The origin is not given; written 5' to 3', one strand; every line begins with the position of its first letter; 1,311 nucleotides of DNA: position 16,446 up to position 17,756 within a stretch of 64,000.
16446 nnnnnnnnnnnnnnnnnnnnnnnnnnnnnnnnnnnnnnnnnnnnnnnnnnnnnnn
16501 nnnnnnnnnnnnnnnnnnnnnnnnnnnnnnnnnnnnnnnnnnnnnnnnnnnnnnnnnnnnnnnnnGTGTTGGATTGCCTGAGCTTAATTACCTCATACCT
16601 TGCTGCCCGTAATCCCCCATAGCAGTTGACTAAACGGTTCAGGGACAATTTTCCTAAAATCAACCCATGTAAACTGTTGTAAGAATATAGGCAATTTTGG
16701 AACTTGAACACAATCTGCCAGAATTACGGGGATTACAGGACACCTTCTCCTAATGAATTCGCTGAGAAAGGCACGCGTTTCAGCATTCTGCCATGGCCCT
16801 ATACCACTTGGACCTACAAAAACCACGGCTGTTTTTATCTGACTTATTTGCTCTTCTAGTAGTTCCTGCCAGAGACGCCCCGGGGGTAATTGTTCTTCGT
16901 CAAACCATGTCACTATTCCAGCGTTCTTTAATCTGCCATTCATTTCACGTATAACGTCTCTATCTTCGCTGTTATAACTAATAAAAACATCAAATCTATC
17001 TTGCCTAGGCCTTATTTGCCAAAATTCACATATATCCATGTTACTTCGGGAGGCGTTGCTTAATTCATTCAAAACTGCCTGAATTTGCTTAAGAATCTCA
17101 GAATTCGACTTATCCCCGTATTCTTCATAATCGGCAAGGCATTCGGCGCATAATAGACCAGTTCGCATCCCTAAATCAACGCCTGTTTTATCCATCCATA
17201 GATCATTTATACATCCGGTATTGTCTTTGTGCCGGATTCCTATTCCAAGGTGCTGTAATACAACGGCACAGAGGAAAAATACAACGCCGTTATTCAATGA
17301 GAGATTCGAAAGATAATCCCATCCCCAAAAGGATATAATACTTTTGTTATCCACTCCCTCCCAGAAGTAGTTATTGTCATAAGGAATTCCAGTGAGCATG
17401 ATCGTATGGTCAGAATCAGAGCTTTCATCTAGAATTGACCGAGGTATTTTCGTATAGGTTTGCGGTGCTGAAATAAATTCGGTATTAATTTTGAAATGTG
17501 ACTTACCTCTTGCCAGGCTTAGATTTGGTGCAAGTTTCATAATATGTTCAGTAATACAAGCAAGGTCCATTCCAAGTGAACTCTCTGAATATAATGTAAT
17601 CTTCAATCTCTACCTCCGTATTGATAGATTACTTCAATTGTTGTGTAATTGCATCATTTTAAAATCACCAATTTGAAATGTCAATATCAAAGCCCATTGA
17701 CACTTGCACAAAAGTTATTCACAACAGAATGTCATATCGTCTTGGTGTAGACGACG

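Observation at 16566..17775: AT-rich single-gene islet: TIR-domain protein with an unassigned Cys/His-rich N-domain (candidate stand-alone immune or NADase module)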

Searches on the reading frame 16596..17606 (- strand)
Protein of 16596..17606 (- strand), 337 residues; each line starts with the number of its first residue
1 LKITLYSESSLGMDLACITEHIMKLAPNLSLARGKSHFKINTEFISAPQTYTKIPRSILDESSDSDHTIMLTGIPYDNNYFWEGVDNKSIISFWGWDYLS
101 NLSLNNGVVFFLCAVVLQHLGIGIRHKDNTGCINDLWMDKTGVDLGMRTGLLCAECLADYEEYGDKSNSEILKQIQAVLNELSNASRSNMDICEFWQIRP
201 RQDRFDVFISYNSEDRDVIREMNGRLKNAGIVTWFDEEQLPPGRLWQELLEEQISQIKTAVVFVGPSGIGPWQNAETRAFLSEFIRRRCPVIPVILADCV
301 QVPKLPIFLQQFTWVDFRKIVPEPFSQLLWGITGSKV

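Call 4: search_protein_families(library=pfam, proteins=[window:16596-17606:-], max_evalue=1)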
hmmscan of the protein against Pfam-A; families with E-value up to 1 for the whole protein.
window:16596-17606:- (337 aa): 1 family
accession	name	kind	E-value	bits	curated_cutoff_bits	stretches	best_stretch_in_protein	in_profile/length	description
PF13676.11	TIR_2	-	9.2e-23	81.5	28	1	207-328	1-121/122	TIR domain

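Call 5: search_protein_families(library=padloc, proteins=[window:16596-17606:-], max_evalue=1)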
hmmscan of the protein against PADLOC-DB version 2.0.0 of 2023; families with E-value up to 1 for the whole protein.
window:16596-17606:- (337 aa): 13 families
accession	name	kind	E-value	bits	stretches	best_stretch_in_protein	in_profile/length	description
PDLC02012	SAVED5--SAVED_TIR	-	1.1e-13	49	1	203-266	11-75/404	-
PDLC05062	PDC-S66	-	6.4e-12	43.5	1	166-288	113-234/282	-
PDLC03957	bSEFIR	-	2.6e-07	28.8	2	195-260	37-97/412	-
PDLC00728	Effector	-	2.8e-06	24.5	1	205-264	10-70/432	TIR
PDLC02421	Aga_TIR-PNTD1-PNTD2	-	8.2e-06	23.2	1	203-319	2-119/430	Class I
PDLC00727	Effector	-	9.6e-05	19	1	206-266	175-236/590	TIR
PDLC00422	ThsB1|ThsB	-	0.00083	16.9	1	196-240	32-79/194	TIR-like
PDLC00417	ThsB1|ThsB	-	0.0014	16.2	1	203-243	165-206/303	TIR-like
PDLC00425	ThsB1|ThsB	-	0.0031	14.7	1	203-236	250-283/389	TIR-like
PDLC02403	Aga_TIR-PNTD1-PNTD2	-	0.0033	14.5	1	206-264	4-63/443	Class I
PDLC00436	ThsB1|ThsB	-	0.0046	14.5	1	195-261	26-96/183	TIR-like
PDLC02013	SAVED5--SAVED_TIR_JAB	-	0.012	12.1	1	206-266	174-235/584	-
PDLC00424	ThsB1|ThsB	-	0.016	13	1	202-267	99-165/234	TIR-like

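Call 6: search_protein_families(library=ncbifam, proteins=[window:16596-17606:-], max_evalue=1)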
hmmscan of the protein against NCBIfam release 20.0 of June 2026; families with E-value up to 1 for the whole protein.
window:16596-17606:- (337 aa): 2 families
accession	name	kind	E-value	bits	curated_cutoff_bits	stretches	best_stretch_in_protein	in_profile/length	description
NF042941.1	Retron_TIR_antiphage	equivalog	1e-08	34.5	600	1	197-298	332-436/464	TIR domain-containing anti-phage reverse transcriptase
NF040783.1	DVU0150_fam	equivalog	0.12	12.8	70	1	97-148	48-94/99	DVU0150 family protein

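Call 7: find_homologous_proteins(query=window:16596-17606:-)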
Query window:16596-17606:- (337 aa): 265 proteins with E <= 0.001 among 1332 candidates; the best 120 are listed.
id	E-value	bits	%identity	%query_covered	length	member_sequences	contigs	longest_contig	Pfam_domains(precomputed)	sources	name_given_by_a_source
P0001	2.5e-231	785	100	100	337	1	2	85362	PF13676.12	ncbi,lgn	-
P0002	4.2e-168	577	69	100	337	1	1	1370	PF13676.12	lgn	-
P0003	1.2e-158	546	68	100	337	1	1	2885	PF13676.12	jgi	jgi:hypothetical protein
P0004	9.6e-158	543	65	100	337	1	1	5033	PF13676.12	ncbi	-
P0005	4.4e-148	511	62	100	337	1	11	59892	PF13676.12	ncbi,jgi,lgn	-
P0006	3.5e-147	508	60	100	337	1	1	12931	PF13676.12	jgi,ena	-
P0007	4.8e-147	508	61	100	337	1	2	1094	PF13676.12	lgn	-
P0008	2.1e-146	506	59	100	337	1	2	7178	PF13676.12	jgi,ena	jgi:hypothetical protein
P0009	2.8e-145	502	62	100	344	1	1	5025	PF13676.12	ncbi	ncbi:MAG: toll/interleukin-1 receptor domain-containing protein [Candidatus Hodarchaeota archaeon]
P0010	3.1e-145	502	59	100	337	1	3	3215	PF13676.12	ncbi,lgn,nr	ncbi:MAG: toll/interleukin-1 receptor domain-containing protein [Verrucomicrobia bacterium]|nr:toll/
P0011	6.5e-145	501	60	100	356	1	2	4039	PF13676.12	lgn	-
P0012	1.9e-144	499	61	100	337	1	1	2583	PF13676.12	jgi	-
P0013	6.4e-143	494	61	100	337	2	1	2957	PF13676.12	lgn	-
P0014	9.3e-143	494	60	100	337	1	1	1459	PF13676.12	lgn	-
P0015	1.0e-141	490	58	100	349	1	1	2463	PF13676.12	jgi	jgi:hypothetical protein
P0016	8.7e-138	477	57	100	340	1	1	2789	PF13676.12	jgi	jgi:hypothetical protein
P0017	3.8e-137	475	58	100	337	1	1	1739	PF13676.12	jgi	jgi:hypothetical protein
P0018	7.9e-133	461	56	100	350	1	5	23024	PF13676.12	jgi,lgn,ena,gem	-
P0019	8.1e-133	461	57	100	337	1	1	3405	PF13676.12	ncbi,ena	-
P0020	3.0e-131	456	55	100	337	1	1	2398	PF13676.12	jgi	jgi:TIR domain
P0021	2.5e-129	449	55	100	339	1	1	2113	PF13676.12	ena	-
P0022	3.6e-129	449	56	100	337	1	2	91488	PF13676.12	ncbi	ncbi:MAG: toll/interleukin-1 receptor domain-containing protein [candidate division Zixibacteria bac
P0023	1.5e-128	447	55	100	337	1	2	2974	PF13676.12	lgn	-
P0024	1.3e-127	444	55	100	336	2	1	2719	PF13676.12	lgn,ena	-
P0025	1.5e-127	444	54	100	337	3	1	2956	PF13676.12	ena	-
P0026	1.7e-127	443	55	100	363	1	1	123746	PF13676.12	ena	-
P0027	3.5e-127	442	54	100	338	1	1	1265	PF13676.12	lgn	-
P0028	4.8e-127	442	54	100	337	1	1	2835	PF13676.12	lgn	-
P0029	1.1e-126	441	55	100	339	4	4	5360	PF13676.12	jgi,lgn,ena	jgi:hypothetical protein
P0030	2.3e-126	440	54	100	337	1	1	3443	PF13676.12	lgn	-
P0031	2.6e-126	439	56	100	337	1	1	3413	PF13676.12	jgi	jgi:TIR domain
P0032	4.8e-126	439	54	100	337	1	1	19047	PF13676.12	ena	-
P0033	2.4e-125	436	55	100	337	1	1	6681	PF13676.12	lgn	-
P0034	3.7e-125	436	54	100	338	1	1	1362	PF13676.12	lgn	-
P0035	5.1e-125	435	55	100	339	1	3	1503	PF13676.12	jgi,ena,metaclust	metaclust:\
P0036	5.8e-125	435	54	100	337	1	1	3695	PF13676.12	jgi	jgi:hypothetical protein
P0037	4.5e-124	432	53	100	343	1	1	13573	PF13676.12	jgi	jgi:hypothetical protein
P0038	4.8e-124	432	54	100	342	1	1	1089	PF13676.12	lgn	-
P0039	5.3e-124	432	53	100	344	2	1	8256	PF13676.12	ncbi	-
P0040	9.0e-124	431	53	100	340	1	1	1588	PF13676.12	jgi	jgi:hypothetical protein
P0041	1.5e-123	430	55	100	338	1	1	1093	PF13676.12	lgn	-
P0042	1.7e-122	427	54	100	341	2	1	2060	PF13676.12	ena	-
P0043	6.3e-122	425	54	100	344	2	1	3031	PF13676.12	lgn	-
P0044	1.2e-121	424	52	99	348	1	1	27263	PF13676.12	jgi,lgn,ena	-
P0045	2.6e-121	423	54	100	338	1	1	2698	PF13676.12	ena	-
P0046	2.6e-121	423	54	100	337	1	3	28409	PF13676.12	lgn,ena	-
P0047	6.8e-121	422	50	100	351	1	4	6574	PF13676.12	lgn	-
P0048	8.7e-121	421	52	100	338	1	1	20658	PF13676.12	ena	-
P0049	1.2e-120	421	52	100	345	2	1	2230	PF13676.12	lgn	-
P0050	1.3e-120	421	53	100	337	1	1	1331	PF13676.12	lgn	-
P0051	9.8e-120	418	53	100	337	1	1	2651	PF13676.12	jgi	jgi:hypothetical protein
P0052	1.5e-119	417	50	100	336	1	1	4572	PF13676.12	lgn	-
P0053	1.7e-118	414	56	92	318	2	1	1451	PF13676.12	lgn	-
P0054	2.9e-118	413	53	100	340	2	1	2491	PF13676.12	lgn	-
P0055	3.5e-118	413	50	100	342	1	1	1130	PF13676.12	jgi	jgi:hypothetical protein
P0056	4.5e-118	412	52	100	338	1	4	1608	PF13676.12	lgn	-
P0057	1.0e-116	408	52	99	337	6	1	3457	PF13676.12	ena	-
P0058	2.8e-116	406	50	100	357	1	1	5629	PF13676.12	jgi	jgi:hypothetical protein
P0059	3.4e-116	406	50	100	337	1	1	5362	PF13676.12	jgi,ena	-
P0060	2.0e-115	404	51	100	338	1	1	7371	PF13676.12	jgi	jgi:hypothetical protein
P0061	4.5e-115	403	54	91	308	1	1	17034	PF13676.12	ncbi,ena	-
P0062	4.8e-115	402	51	100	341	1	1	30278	PF13676.12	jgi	jgi:TIR domain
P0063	7.0e-115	402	51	100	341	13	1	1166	PF13676.12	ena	-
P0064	1.4e-114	401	50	100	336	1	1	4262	PF13676.12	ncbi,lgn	-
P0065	1.8e-114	401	52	100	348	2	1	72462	PF13676.12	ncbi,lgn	ncbi:MAG: toll/interleukin-1 receptor domain-containing protein [Candidatus Thiodiazotropha sp.]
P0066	2.7e-114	400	50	100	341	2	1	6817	PF13676.12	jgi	jgi:hypothetical protein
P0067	7.7e-114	398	50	100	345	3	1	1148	PF13676.12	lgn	-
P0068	1.9e-113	397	51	100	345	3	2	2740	PF13676.12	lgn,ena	-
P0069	2.8e-113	397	50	99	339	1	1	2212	PF13676.12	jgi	jgi:hypothetical protein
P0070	5.0e-113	396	51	100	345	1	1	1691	PF13676.12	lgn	-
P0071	8.1e-113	395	49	100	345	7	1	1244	PF13676.12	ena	-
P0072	4.6e-112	393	50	100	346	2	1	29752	PF13676.12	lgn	-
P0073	1.4e-111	391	50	100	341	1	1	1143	PF13676.12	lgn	-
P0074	3.0e-111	390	50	100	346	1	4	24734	PF13676.12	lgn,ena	-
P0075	3.6e-111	390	50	100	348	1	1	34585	PF13676.12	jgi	jgi:hypothetical protein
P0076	3.6e-111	390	50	100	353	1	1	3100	PF13676.12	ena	-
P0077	9.1e-111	388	50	100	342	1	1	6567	PF13676.12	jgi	jgi:hypothetical protein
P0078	9.2e-111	388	50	100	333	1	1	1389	PF13676.12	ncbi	-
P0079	1.2e-110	388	49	100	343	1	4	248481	PF13676.12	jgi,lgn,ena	jgi:hypothetical protein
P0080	2.4e-110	387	49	100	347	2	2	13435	PF13676.12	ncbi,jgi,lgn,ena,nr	ncbi:MAG TPA: toll/interleukin-1 receptor domain-containing protein [Balneolales bacterium]|nr:toll/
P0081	4.7e-110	386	50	100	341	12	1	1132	PF13676.12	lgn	-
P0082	5.4e-110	386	49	100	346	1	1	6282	PF13676.12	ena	-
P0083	1.3e-109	385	49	100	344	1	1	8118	PF13676.12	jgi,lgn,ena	jgi:hypothetical protein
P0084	2.9e-109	383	47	100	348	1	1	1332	PF13676.12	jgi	jgi:hypothetical protein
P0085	4.3e-109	383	50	100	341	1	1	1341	PF13676.12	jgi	-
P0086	5.2e-109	383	50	100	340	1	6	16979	PF13676.12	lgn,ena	-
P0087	7.7e-109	382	50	100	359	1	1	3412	PF13676.12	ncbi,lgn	-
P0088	1.8e-108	381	49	100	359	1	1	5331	PF13676.12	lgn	-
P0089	2.3e-108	380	49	100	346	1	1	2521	PF13676.12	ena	-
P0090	3.3e-108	380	50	100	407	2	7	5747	PF13676.12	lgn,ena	-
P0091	1.1e-107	378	48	100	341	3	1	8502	PF13676.12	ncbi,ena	-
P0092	6.0e-107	376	49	100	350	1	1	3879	PF13676.12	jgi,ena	-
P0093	6.3e-107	376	48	100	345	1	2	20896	PF13676.12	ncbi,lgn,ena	-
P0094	8.0e-107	375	49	100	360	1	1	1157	PF13676.12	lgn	-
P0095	1.0e-106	375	48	100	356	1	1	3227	PF13676.12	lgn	-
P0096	1.2e-106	375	47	100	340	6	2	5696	PF13676.12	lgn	-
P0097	1.5e-106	375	49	100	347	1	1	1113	PF13676.12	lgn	-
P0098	2.1e-106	374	47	100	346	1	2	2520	PF13676.12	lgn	-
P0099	3.6e-106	373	48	100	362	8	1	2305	PF13676.12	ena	-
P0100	1.3e-105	371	47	100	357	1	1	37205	PF13676.12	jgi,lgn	-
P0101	2.3e-105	371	49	100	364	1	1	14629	PF13676.12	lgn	-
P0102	4.5e-105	370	48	100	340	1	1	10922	PF13676.12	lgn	-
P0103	7.7e-105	369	47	100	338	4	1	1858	PF13676.12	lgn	-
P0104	1.2e-104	368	50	100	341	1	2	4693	PF13676.12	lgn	-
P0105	2.7e-104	367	49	100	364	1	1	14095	PF13676.12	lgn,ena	-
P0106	8.2e-104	365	48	100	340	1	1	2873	PF13676.12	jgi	-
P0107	4.3e-103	363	48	100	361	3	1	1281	PF13676.12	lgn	-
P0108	2.8e-102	360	47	100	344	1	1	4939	PF13676.12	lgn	-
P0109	1.1e-101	358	45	100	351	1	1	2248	PF13676.12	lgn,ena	-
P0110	2.3e-99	351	46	100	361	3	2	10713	PF13676.12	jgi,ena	-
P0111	1.0e-98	349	46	100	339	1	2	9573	PF13676.12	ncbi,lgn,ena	-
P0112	9.4e-98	346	47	100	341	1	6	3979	PF13676.12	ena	-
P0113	5.9e-97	343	49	99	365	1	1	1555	PF13676.12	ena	-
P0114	7.8e-97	343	45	100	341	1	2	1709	PF13676.12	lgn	-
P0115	5.9e-96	340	44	100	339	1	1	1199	PF13676.12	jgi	jgi:hypothetical protein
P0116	1.8e-95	338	50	89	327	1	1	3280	PF13676.12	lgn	-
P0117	1.9e-95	338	44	100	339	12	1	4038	PF13676.12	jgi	jgi:hypothetical protein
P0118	2.7e-95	337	48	100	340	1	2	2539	PF13676.12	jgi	jgi:hypothetical protein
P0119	1.4e-94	335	45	100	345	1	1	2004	PF13676.12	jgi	jgi:hypothetical protein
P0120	1.9e-94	335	47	100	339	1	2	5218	PF13676.12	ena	-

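Call 10: find_encoding_contigs(protein=P0001, flank=10000, max_places=3)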
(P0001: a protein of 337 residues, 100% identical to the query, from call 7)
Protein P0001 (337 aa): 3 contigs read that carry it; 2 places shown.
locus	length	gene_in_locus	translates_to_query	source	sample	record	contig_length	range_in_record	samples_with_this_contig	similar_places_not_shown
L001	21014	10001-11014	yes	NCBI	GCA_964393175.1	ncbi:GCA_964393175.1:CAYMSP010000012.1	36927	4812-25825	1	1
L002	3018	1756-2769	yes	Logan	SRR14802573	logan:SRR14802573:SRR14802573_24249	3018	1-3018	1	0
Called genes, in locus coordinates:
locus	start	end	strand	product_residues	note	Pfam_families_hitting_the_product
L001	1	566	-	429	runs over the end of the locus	PF01595:CNNM, PF00571:CBS (weak), PF03471:CorC_HlyC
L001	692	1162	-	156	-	PF00582:Usp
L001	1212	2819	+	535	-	PF07994:NAD_binding_5, PF01658:Inos-1-P_synth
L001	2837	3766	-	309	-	PF00152:tRNA-synt_2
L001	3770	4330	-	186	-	PF08207:EFP_N, PF01132:EFP, PF09285:Elong-fact-P_C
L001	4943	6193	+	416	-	PF01839:FG-GAP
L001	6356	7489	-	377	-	PF00712:DNA_pol3_beta, PF02767:DNA_pol3_beta_2, PF02768:DNA_pol3_beta_3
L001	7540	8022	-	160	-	PF01967:MoaC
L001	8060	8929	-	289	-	PF04055:Radical_SAM, PF06463:Mob_synth_C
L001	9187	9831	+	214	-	PF00753:Lactamase_B, PF19583:ODP (faint), PF12706:Lactamase_B_2 (weak)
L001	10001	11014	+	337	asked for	PF13676:TIR_2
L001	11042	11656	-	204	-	PF01725:Ham1p_like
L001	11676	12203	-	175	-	PF02572:CobA_CobO_BtuR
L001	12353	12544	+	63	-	PF01361:Tautomerase, PF14552:Tautomerase_2 (weak)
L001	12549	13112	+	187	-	PF02525:Flavodoxin_2, PF03358:FMN_red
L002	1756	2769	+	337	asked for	PF13676:TIR_2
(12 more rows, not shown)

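Call 13: find_encoding_contigs(protein=P0079, flank=10000, max_places=2)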
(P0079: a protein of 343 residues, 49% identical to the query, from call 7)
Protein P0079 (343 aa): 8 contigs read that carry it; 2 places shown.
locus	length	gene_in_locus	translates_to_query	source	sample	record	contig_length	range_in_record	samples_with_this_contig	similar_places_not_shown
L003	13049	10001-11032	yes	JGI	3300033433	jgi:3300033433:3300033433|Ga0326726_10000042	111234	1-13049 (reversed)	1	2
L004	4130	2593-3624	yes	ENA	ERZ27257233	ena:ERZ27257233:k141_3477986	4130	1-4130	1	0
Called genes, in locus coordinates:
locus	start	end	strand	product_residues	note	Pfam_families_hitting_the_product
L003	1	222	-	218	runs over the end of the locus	-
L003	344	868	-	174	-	PF04140:ICMT (weak), PF04191:PEMT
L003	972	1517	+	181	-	PF00857:Isochorismatase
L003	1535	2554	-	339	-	PF02606:LpxK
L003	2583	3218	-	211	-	PF04028:DUF374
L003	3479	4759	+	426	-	PF02844:GARS_N, PF01071:GARS_A, PF02843:GARS_C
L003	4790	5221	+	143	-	PF14464:Prok-JAB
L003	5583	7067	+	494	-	PF25596:CPSase_L_D1, PF02222:ATP-grasp (weak), PF02786:CPSase_L_D2, PF02787:CPSase_L_D3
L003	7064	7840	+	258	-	PF00218:IGPS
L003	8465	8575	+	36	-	-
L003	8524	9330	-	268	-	-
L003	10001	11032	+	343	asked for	PF13676:TIR_2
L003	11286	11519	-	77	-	PF13683:rve_3, PF13333:rve_2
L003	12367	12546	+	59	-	-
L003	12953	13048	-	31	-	?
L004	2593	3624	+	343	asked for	PF13676:TIR_2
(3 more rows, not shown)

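Call 14: find_encoding_contigs(protein=P0026, flank=10000, max_places=2)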
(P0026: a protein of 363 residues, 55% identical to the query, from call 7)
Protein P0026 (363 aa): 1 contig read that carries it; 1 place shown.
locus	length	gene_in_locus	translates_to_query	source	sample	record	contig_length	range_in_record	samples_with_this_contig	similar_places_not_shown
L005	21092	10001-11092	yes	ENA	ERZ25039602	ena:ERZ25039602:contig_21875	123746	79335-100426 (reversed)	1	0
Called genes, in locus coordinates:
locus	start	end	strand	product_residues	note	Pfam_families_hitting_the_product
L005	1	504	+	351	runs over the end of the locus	PF12631:MnmE_helical, PF03193:RsgA_GTPase (faint), PF00009:GTP_EFTU (faint), PF01926:MMR_HSR1, PF02421:FeoB_N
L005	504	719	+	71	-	-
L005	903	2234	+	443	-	PF02310:B12-binding, PF04055:Radical_SAM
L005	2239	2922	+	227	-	PF00753:Lactamase_B, PF23023:Anti-Pycsar_Apyc1 (weak), PF12706:Lactamase_B_2 (weak)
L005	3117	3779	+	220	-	PF13411:MerR_1, PF15919:HicB_lk_antitox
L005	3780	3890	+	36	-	-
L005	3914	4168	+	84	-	PF01402:RHH_1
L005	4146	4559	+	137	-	PF13470:PIN_3, PF24109:DUF7384 (weak)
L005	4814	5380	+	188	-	PF11185:DUF2971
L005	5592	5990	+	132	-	-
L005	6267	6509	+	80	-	-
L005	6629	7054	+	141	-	-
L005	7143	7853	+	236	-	PF04250:DUF429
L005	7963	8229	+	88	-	-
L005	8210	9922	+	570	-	PF08242:Methyltransf_12 (faint), PF13649:Methyltransf_25 (weak), PF08241:Methyltransf_11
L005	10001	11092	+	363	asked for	PF13676:TIR_2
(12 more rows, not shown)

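Call 15: find_encoding_contigs(protein=P0022, flank=10000, max_places=2)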
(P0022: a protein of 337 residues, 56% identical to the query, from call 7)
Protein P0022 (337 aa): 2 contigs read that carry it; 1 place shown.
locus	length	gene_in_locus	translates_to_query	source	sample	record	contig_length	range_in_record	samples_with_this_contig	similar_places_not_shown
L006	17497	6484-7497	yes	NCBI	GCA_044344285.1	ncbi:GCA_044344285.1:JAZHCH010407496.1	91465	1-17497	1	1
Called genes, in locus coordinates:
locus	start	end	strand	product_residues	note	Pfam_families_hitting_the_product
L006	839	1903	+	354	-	PF13432:TPR_16 (faint)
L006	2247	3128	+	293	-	PF07676:PD40 (faint)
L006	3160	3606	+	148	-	PF12796:Ank_2, PF13606:Ank_3 (faint), PF13637:Ank_4 (weak), PF13857:Ank_5, PF00023:Ank (weak), PF13637:Ank_4, PF12796:Ank_2, PF00023:Ank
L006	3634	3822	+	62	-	PF12796:Ank_2, PF13606:Ank_3 (faint), PF13637:Ank_4 (weak), PF13857:Ank_5 (weak), PF00023:Ank (weak)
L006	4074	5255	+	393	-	PF00144:Beta-lactamase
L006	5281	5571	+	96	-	-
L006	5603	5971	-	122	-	PF07883:Cupin_2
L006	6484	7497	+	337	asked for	PF13676:TIR_2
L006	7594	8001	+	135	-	-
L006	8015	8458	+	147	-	PF08937:ThsB_TIR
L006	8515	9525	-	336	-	PF04613:LpxD, PF25087:GMPPB_C, PF00132:Hexapep, PF14602:Hexapep_2 (faint), PF25084:LbH_EIF2B (weak), PF00132:Hexapep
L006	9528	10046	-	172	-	PF03938:OmpH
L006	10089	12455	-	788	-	PF08479:POTRA_2 (faint), PF07244:POTRA, PF01103:Omp85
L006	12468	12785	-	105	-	PF00829:Ribosomal_L21p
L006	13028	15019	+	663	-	PF04851:ResIII, PF17757:UvrB_inter, PF27431:UvrB_3rd, PF00271:Helicase_C, PF12344:UvrB, PF02151:UVR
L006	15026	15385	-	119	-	-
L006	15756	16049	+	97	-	-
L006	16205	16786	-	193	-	-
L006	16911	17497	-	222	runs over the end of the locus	-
